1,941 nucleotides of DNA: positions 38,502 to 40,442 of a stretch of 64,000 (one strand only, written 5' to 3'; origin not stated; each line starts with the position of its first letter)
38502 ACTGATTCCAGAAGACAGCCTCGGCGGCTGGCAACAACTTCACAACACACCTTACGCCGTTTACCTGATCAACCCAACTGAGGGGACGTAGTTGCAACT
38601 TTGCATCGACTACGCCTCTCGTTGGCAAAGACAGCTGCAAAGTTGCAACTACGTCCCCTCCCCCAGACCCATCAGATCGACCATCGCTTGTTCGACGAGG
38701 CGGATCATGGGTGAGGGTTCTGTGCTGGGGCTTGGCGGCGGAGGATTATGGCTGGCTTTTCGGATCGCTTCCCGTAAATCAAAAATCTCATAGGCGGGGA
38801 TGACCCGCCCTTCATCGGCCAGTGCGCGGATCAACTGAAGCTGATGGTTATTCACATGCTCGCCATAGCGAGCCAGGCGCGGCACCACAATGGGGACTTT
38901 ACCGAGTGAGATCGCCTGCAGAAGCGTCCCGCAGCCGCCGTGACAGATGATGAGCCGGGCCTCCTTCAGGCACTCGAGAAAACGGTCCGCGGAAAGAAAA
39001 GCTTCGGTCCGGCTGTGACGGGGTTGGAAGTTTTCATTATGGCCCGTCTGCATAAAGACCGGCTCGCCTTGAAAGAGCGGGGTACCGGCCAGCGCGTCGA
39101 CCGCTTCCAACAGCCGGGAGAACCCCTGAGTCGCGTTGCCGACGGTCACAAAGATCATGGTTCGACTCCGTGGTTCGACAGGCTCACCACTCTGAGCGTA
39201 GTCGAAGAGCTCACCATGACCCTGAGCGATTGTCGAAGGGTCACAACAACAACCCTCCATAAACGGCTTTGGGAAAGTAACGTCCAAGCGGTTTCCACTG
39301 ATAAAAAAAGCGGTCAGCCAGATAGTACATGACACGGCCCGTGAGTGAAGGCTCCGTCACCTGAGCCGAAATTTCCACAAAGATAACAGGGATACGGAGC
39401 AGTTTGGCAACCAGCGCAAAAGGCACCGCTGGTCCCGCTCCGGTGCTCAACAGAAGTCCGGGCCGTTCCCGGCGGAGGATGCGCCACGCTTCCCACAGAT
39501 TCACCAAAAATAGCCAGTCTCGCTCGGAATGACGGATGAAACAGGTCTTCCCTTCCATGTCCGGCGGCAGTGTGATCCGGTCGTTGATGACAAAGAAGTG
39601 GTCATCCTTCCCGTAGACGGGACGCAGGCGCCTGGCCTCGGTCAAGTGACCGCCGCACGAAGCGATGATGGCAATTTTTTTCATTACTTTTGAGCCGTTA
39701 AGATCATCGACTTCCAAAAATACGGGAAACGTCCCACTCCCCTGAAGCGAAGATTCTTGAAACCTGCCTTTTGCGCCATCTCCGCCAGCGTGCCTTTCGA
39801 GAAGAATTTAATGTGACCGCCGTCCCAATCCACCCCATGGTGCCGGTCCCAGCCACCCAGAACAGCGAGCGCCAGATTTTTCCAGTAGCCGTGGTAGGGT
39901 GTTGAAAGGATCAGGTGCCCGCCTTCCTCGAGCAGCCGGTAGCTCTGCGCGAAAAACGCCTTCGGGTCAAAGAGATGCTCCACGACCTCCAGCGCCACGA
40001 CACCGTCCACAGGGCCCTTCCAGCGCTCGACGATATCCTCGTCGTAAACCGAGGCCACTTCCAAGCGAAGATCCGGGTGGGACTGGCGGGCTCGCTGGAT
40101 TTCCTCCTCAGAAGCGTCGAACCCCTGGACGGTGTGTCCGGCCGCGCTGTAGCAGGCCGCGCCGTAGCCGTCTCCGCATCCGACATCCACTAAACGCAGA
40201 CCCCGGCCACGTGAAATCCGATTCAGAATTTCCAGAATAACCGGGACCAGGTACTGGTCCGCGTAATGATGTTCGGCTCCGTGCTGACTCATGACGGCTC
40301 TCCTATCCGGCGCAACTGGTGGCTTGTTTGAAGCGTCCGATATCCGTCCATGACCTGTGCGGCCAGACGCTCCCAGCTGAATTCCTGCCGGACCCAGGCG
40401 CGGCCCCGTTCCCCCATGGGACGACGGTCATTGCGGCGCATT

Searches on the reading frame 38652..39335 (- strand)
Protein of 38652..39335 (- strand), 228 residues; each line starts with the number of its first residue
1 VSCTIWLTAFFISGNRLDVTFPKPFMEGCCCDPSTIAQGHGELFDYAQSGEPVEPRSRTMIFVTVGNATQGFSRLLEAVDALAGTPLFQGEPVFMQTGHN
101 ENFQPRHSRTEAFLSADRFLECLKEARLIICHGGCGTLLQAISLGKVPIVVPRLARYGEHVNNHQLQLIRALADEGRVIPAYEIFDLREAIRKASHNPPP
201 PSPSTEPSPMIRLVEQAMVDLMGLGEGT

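Call 83: search_protein_families(library=pfam, proteins=[window:38652-39335:-], max_evalue=0.0001)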
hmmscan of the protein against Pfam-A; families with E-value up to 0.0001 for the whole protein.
window:38652-39335:- (228 aa): 1 family
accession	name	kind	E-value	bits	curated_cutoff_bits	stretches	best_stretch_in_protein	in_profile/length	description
PF04101.22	Glyco_tran_28_C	-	5.2e-17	62.8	22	1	60-199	1-145/166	Glycosyltransferase family 28 C-terminal domain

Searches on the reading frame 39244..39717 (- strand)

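Call 83: search_protein_families(library=pfam, proteins=[window:39244-39717:-], max_evalue=0.0001)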
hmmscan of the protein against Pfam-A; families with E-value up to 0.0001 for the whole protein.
window:39244-39717:- (158 aa): 1 family
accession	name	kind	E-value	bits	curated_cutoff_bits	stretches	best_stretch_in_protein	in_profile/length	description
PF08660.17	Alg14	-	1.6e-13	51.4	27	1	70-157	78-171/171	Oligosaccharide biosynthesis protein Alg14 like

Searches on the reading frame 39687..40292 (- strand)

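Call 83: search_protein_families(library=pfam, proteins=[window:39687-40292:-], max_evalue=0.0001)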
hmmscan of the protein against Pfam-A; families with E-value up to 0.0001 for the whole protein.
window:39687-40292:- (202 aa): 7 families
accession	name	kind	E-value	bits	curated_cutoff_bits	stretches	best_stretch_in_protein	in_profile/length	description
PF13489.12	Methyltransf_23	-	1e-24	87.6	27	1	19-181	9-162/164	Methyltransferase domain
PF08241.18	Methyltransf_11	-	6.3e-14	52.8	21.2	1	35-129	1-95/95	Methyltransferase domain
PF13847.12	Methyltransf_31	-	4.2e-13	49.6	27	1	31-133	4-113/145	Methyltransferase domain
PF08242.18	Methyltransf_12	-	1.8e-12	48.2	30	1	35-127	1-98/98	Methyltransferase domain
PF13649.12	Methyltransf_25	-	4.9e-11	43.6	27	1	35-125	2-97/97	Methyltransferase domain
PF02353.26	CMAS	-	8.8e-08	32.2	27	1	23-131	55-166/273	Mycolic acid cyclopropane synthetase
PF05175.20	MTS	-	1.5e-05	25.1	23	1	28-129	29-138/170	Methyltransferase small domain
